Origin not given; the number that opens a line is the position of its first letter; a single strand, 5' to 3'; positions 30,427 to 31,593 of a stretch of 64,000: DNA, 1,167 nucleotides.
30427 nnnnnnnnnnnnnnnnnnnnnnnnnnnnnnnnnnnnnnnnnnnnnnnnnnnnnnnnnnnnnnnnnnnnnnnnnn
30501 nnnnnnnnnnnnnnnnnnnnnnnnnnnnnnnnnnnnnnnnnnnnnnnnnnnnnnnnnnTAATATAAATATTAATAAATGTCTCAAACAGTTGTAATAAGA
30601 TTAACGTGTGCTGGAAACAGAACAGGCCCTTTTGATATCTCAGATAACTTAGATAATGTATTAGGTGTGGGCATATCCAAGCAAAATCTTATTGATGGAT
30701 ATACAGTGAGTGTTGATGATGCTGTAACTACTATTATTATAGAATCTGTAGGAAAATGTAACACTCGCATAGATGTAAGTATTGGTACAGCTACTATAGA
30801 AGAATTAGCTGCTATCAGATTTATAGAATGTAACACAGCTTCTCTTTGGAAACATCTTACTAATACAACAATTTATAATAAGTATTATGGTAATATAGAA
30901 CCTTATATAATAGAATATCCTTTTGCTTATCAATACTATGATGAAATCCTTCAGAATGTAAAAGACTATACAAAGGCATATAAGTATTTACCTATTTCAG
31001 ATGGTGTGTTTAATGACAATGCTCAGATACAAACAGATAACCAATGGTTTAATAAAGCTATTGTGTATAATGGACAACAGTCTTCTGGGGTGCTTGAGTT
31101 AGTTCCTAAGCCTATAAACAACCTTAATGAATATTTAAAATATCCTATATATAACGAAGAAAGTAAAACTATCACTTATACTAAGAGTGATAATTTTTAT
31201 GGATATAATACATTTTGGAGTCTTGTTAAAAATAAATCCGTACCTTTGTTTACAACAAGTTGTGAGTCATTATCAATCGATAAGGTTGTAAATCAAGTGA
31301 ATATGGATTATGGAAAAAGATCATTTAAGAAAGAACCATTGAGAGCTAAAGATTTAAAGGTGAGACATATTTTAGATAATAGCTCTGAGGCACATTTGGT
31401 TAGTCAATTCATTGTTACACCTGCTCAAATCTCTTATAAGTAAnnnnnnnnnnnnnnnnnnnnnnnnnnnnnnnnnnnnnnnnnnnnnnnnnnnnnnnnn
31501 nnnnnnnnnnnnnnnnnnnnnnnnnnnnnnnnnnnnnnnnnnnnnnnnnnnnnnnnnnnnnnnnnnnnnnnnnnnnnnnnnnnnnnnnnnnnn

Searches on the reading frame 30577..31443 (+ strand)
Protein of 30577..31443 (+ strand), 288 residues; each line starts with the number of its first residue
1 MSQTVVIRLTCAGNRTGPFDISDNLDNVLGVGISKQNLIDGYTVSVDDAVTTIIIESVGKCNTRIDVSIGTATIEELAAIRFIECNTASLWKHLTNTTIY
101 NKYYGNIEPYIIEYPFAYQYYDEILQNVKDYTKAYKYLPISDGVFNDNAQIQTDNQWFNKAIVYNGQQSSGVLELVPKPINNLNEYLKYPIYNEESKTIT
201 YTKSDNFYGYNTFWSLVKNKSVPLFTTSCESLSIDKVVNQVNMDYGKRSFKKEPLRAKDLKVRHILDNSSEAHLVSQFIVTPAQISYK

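Call 74: search_protein_families(library=phrogs, proteins=[window:30577-31443:+])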
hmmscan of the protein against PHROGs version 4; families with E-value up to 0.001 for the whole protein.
window:30577-31443:+ (288 aa): 1 family
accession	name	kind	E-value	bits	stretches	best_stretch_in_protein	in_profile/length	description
phrog_15100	-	head and packaging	3e-13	48.9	1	88-286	1588-1781/1783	virion structural protein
